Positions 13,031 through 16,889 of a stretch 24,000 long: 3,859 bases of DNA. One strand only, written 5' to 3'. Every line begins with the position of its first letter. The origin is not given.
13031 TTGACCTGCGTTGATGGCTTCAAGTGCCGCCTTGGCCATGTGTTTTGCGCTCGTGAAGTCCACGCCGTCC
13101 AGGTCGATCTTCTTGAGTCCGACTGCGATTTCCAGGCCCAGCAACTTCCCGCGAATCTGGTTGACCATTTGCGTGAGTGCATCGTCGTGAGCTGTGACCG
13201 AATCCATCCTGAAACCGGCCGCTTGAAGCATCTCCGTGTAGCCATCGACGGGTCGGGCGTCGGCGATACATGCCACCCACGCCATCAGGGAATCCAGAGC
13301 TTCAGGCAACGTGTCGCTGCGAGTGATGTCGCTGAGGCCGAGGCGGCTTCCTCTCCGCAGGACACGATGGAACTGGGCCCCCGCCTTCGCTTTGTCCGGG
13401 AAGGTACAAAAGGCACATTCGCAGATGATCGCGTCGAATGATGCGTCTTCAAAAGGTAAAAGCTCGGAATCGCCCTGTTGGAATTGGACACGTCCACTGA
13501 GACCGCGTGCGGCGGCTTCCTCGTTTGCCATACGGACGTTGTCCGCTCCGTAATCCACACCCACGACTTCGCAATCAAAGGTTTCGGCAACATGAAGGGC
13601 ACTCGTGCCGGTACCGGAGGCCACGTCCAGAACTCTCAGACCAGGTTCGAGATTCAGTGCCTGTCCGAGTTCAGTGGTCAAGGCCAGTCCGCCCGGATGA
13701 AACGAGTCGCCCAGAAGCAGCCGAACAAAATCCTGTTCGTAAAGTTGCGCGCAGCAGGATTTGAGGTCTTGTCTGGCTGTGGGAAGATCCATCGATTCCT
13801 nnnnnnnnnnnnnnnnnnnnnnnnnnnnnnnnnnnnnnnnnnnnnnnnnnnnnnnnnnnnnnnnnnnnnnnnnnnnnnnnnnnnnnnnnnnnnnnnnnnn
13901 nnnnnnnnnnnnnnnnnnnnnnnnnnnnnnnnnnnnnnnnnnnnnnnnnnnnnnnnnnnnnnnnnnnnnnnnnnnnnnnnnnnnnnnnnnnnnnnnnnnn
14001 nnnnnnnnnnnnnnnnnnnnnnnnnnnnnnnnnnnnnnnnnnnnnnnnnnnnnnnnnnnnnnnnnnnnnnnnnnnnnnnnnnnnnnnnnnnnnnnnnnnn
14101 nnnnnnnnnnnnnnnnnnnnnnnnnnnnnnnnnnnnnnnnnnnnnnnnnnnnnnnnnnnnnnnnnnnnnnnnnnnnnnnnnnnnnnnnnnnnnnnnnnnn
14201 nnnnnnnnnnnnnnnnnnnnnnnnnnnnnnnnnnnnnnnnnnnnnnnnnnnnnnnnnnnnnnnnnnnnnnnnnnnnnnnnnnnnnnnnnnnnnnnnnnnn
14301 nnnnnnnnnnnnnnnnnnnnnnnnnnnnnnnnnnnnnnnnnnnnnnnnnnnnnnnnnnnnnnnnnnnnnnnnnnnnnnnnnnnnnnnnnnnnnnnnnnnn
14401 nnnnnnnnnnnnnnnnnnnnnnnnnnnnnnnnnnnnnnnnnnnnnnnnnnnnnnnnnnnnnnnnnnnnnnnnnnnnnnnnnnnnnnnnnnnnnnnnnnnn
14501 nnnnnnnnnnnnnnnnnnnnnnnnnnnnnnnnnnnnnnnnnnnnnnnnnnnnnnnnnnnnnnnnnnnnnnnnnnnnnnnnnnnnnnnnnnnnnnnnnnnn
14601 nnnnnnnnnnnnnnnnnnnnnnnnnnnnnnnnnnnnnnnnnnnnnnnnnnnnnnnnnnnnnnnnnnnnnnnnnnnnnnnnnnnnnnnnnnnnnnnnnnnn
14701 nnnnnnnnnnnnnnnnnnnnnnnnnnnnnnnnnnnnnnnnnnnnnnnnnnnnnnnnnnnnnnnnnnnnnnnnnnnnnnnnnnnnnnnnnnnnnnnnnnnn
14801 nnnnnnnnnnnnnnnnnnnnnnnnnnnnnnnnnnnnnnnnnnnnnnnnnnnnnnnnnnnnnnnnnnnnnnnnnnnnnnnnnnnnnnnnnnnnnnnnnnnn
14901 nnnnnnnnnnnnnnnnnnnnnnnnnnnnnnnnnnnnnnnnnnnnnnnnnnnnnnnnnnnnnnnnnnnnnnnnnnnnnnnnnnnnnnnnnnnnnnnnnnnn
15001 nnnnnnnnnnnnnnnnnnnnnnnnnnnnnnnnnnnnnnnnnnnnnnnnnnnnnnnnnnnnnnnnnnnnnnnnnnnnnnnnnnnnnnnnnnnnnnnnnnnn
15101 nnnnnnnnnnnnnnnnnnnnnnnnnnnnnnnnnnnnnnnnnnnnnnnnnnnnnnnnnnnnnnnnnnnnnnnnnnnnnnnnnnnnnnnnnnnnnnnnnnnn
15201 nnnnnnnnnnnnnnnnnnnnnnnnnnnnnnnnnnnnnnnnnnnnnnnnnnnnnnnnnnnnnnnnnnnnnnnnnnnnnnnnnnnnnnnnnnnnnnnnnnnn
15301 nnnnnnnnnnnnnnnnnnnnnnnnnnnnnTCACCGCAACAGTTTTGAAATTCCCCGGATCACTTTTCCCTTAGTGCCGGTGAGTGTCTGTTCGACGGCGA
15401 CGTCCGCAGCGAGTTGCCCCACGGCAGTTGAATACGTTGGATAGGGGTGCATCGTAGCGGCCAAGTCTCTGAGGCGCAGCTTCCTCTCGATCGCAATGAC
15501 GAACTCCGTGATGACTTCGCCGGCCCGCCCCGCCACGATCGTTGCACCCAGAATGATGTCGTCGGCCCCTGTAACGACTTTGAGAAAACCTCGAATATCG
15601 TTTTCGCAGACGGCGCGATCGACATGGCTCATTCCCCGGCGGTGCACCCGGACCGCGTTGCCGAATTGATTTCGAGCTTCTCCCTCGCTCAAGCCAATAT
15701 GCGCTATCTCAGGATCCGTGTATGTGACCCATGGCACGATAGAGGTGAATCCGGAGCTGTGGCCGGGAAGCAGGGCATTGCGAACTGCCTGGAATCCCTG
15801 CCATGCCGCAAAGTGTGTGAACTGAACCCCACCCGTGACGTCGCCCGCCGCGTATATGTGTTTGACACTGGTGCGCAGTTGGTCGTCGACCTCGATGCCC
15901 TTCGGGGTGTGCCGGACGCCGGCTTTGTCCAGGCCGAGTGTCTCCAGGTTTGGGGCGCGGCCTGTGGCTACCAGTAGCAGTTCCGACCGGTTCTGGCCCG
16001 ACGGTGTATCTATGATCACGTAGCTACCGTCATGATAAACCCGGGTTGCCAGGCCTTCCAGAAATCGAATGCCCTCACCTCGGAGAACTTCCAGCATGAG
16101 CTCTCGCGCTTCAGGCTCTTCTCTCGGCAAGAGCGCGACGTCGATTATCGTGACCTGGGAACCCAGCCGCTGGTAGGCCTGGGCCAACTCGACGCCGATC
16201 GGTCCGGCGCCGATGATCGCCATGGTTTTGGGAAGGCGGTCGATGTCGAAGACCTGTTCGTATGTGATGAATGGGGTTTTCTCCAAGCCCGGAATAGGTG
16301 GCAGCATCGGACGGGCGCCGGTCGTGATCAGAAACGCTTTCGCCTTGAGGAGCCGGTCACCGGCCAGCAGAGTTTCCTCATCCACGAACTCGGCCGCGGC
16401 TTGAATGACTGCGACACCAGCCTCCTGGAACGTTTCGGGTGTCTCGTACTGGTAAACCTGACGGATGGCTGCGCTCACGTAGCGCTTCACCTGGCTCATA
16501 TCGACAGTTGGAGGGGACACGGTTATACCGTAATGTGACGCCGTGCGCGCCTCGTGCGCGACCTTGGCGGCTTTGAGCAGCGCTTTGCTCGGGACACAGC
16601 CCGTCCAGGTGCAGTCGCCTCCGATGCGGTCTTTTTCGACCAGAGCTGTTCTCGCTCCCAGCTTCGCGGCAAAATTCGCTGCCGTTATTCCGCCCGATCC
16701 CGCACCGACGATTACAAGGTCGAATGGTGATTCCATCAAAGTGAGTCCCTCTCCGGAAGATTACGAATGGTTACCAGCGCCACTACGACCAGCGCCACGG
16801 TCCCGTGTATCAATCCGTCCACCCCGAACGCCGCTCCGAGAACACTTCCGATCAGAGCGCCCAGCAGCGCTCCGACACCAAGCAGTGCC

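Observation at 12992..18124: Tightly coupled four-gene operon (MFS permease, flavoprotein disulfide reductase, multi-cluster radical SAM, ArsM-like methyltransferase): candidate undescribed system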

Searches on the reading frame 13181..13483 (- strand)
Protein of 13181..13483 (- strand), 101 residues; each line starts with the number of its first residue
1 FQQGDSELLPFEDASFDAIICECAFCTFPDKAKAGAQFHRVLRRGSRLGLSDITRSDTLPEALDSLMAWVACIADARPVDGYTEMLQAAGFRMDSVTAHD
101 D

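Call 41: search_solved_structures(query=window:13181-13483:-, max_evalue=1, show_alignments=5)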
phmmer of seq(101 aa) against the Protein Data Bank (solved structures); distinct sequences matched with E-value up to 1: 21.
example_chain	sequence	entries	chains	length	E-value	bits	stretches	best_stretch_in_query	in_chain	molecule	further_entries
8zc8_A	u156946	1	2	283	2.4e-09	40.9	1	1-93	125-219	MitM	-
21zq_A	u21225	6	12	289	2.5e-09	40.8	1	1-93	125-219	MitM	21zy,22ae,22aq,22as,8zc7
5evj_A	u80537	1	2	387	2.1e-06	31.4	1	10-91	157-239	Arsenite methyltransferase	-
1vl5_A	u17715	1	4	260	5.2e-06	30.2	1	2-94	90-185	unknown conserved protein BH2331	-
1xxl_A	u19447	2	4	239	6.7e-06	29.8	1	1-52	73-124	YcgJ protein | ycgJ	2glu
3bus_A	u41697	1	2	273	5.1e-05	27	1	2-55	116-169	Methyltransferase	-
7v6h_A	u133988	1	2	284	8.6e-05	26.3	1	5-97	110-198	Cyclopropane fatty-acyl-phospholipid synthase-like methyltransferase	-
8xt7_A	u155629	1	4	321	0.00011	25.9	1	12-90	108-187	Arsenite methyltransferase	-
6uv6_A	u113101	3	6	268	0.00018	25.2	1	1-60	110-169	D-glucose O-methyltransferase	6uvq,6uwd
4kw7_A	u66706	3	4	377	0.00026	24.7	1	12-92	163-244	Arsenic methyltransferase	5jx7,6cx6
5eg5_A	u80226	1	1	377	0.00026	24.7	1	12-92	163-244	Arsenic methyltransferase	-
4fr0_A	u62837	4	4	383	0.00027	24.7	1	12-92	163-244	Arsenic methyltransferase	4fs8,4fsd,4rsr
6uak_A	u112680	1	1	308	0.0036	21.1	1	3-60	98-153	SAM dependent methyltransferase LahSB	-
5gm1_A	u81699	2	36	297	0.0073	20.1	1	1-92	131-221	O-methylransferase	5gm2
1vlm_A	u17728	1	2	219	0.013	19.3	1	3-59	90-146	SAM-dependent methyltransferase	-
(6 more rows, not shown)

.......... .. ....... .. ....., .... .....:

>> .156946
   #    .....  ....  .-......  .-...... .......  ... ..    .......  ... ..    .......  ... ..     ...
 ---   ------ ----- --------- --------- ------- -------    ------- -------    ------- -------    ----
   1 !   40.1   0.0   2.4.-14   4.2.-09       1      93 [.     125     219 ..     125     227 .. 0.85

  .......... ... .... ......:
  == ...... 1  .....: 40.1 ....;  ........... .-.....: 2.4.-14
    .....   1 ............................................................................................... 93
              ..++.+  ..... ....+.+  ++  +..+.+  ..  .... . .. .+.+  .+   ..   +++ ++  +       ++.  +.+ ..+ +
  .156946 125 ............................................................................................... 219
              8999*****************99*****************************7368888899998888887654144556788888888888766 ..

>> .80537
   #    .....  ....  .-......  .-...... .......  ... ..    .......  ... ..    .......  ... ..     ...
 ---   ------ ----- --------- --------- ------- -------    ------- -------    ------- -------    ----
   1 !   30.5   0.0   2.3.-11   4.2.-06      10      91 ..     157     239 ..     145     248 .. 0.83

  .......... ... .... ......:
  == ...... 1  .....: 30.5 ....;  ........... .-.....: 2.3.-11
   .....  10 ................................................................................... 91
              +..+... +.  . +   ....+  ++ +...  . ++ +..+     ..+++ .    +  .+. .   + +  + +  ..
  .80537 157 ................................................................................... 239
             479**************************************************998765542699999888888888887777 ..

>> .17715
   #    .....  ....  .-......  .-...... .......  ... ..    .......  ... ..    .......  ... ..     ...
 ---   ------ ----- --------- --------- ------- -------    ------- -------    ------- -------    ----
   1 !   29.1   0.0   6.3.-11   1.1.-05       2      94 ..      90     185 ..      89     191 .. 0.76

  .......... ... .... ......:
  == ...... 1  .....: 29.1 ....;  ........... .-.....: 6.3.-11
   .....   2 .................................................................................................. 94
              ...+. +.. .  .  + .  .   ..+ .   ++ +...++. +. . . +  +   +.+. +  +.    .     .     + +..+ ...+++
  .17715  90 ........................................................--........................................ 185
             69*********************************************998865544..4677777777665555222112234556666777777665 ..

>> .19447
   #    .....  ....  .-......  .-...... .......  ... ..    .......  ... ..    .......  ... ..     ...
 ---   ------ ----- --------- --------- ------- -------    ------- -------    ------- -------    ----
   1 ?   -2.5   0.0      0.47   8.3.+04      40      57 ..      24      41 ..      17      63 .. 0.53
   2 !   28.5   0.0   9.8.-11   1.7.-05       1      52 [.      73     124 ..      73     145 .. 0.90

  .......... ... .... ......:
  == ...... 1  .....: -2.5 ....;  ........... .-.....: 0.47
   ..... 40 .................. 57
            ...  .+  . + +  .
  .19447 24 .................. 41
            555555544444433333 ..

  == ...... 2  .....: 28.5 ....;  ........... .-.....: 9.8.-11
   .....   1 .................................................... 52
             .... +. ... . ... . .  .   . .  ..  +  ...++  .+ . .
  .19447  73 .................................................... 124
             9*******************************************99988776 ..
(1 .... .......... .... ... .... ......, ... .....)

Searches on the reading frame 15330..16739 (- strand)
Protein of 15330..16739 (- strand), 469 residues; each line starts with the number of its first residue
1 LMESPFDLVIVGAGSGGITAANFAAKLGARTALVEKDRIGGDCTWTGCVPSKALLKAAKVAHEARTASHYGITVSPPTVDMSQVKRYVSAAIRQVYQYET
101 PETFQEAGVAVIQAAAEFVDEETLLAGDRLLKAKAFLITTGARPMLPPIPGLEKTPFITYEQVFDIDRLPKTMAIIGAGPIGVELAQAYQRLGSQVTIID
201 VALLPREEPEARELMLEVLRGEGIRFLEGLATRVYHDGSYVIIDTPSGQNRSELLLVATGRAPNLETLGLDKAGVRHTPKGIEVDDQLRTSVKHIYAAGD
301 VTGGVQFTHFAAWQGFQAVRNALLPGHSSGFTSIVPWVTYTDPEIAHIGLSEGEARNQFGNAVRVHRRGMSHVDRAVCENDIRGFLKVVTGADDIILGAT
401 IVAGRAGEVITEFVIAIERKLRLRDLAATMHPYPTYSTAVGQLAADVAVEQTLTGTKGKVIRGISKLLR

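Call 4: search_protein_families(library=pfam, proteins=[window:15330-16739:-], max_evalue=0.01)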
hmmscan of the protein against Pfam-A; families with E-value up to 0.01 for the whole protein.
window:15330-16739:- (469 aa): 17 families
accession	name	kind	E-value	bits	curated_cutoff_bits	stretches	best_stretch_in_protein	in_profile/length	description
PF07992.20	Pyr_redox_2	-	4.8e-57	194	26.1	1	6-315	1-291/291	Pyridine nucleotide-disulphide oxidoreductase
PF02852.28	Pyr_redox_dim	-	4.8e-25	88.3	25.3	1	335-442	1-108/110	Pyridine nucleotide-disulphide oxidoreductase, dimerisation domain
PF00070.33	Pyr_redox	-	3.2e-16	60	22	1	173-229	2-60/82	Pyridine nucleotide-disulphide oxidoreductase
PF01134.28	GIDA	-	3.1e-12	46.7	22.1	1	7-142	1-150/391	Glucose inhibited division protein A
PF13738.12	Pyr_redox_3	-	1.3e-08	34.9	30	1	131-299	123-305/305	Pyridine nucleotide-disulphide oxidoreductase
PF12831.13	FAD_oxidored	-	4.7e-08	33.2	27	1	7-51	1-46/416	FAD dependent oxidoreductase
PF13450.12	NAD_binding_8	-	7.4e-08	33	21.9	1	10-44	1-36/68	NAD(P)-binding Rossmann-like domain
PF00890.30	FAD_binding_2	-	1.2e-07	31.8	20.4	1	7-45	1-40/414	FAD binding domain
PF01262.27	AlaDh_PNT_C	-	4.8e-07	29.9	23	0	172-207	30-65/214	Alanine dehydrogenase/PNT, C-terminal domain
PF01494.25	FAD_binding_3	-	3.3e-06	27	22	0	8-37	4-33/349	FAD binding domain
PF01946.23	Thi4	-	1.1e-05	25.2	26.2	1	7-49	19-62/235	Thi4 family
PF13478.12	XdhC_C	-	3.8e-05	24.7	29.7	0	173-203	1-31/125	XdhC Rossmann domain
PF01266.30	DAO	-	6.5e-05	23.1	27.9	1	7-45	1-40/353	FAD dependent oxidoreductase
PF03486.20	HI0933_like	-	6.9e-05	22.8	50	0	7-38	2-33/244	HI0933-like protein Rossmann domain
PF02826.25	2-Hacid_dh_C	-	7.6e-05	22.6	25.1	1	171-210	37-76/178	D-isomer specific 2-hydroxyacid dehydrogenase, NAD binding domain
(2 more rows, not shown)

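Call 5: search_protein_families(library=ncbifam, proteins=[window:15330-16739:-], max_evalue=0.01)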
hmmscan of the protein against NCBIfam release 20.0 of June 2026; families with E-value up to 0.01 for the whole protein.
window:15330-16739:- (469 aa): 101 families (the best 25 are shown)
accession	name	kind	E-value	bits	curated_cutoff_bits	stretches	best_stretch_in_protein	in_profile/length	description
NF004991.0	PRK06370.1-3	subfamily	6.3e-130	434.1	620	1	4-461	34-500/509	FAD-containing oxidoreductase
TIGR02053.1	MerA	equivalog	7.2e-108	361.5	454.45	1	6-445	1-450/465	mercury(II) reductase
TIGR01350.1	lipoamide_DH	equivalog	8.2e-100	334.7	408.8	1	6-447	2-454/461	dihydrolipoyl dehydrogenase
NF010311.1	PRK13748.1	subfamily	2.1e-92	310.8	600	1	5-439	97-540/560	mercury(II) reductase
NF004992.0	PRK06370.1-4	equivalog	2e-90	303.5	629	1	3-447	2-455/459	FAD-containing oxidoreductase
NF004776.0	PRK06116.1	equivalog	1.1e-82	278.5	480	1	3-437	2-443/450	glutathione-disulfide reductase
NF004990.0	PRK06370.1-1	equivalog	1.7e-78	264.3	842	1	3-448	2-456/459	FAD-containing oxidoreductase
NF004947.0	PRK06292.2-5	equivalog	1.5e-77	261.5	592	1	5-442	3-453/474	dihydrolipoyl dehydrogenase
NF005883.0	PRK07845.1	equivalog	1.3e-72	245.3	479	1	8-449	5-461/466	NAD(P)H-quinone dehydrogenase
TIGR01424.1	gluta_reduc_2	equivalog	1.1e-71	241.8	606.05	1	6-435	3-437/446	glutathione-disulfide reductase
NF004946.0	PRK06292.2-4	subfamily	2.4e-68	231.1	634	1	6-446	4-469/487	dihydrolipoyl dehydrogenase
NF004945.0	PRK06292.2-3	equivalog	3e-68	230.8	494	1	6-442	4-447/457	dihydrolipoyl dehydrogenase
NF004939.0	PRK06292.1-1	equivalog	1.2e-67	228.6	435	1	1-433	1-444/476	dihydrolipoyl dehydrogenase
NF005572.0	PRK07251.1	equivalog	1.3e-67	228.4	537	1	6-438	4-430/438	FAD-containing oxidoreductase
NF041853.1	hythiocyan_redase_MerA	equivalog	3.3e-67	227.2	650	1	6-441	4-435/440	hypothiocyanous acid reductase MerA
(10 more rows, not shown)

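Call 27: search_solved_structures(query=window:15330-16736:-, show_alignments=1)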
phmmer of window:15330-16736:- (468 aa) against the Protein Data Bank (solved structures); distinct sequences matched with E-value up to 0.001: 177 (the best 60 are shown).
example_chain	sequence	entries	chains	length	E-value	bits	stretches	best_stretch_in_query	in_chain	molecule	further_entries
4k8d_A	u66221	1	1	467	1.1e-75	258.8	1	1-437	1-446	Mercuric reductase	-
1zk7_A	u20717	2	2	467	1.3e-75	258.6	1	1-437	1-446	Mercuric reductase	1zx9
4k7z_A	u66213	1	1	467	9e-73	249.2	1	1-437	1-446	Mercuric reductase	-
5x1y_B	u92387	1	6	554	1.3e-72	248.7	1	2-439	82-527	Mercuric reductase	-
4ywo_A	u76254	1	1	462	1.5e-69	238.6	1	6-440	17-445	Mercuric reductase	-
2eq6_A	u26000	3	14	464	1.9e-64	221.8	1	4-442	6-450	Pyruvate dehydrogenase complex, dihydrolipoamide dehydrogenase E3 component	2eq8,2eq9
1ebd_A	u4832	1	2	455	4.5e-61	210.7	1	7-447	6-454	DIHYDROLIPOAMIDE DEHYDROGENASE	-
6uzi_A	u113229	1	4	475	6.3e-59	203.6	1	4-447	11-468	Dihydrolipoyl dehydrogenase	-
3o0h_A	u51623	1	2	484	1.1e-58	202.8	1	4-437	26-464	Glutathione reductase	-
2eq7_A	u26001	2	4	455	5e-58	200.7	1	5-442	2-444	2-oxoglutarate dehydrogenase E3 component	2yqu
4jdr_A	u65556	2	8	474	9.3e-55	189.9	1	6-446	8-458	Dihydrolipoyl dehydrogenase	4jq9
9h2i_B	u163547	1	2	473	9.4e-55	189.9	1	6-446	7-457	Dihydrolipoyl dehydrogenase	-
2qae_A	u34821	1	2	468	1.2e-54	189.5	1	3-441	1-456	Dihydrolipoyl dehydrogenase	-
2r9z_A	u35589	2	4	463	2.5e-54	188.5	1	3-433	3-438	Glutathione amide reductase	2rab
5u25_A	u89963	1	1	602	3.3e-53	184.8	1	3-448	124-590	Dihydrolipoamide dehydrogenase (E3 component of pyruvate and 2-oxoglutarate dehydrogenase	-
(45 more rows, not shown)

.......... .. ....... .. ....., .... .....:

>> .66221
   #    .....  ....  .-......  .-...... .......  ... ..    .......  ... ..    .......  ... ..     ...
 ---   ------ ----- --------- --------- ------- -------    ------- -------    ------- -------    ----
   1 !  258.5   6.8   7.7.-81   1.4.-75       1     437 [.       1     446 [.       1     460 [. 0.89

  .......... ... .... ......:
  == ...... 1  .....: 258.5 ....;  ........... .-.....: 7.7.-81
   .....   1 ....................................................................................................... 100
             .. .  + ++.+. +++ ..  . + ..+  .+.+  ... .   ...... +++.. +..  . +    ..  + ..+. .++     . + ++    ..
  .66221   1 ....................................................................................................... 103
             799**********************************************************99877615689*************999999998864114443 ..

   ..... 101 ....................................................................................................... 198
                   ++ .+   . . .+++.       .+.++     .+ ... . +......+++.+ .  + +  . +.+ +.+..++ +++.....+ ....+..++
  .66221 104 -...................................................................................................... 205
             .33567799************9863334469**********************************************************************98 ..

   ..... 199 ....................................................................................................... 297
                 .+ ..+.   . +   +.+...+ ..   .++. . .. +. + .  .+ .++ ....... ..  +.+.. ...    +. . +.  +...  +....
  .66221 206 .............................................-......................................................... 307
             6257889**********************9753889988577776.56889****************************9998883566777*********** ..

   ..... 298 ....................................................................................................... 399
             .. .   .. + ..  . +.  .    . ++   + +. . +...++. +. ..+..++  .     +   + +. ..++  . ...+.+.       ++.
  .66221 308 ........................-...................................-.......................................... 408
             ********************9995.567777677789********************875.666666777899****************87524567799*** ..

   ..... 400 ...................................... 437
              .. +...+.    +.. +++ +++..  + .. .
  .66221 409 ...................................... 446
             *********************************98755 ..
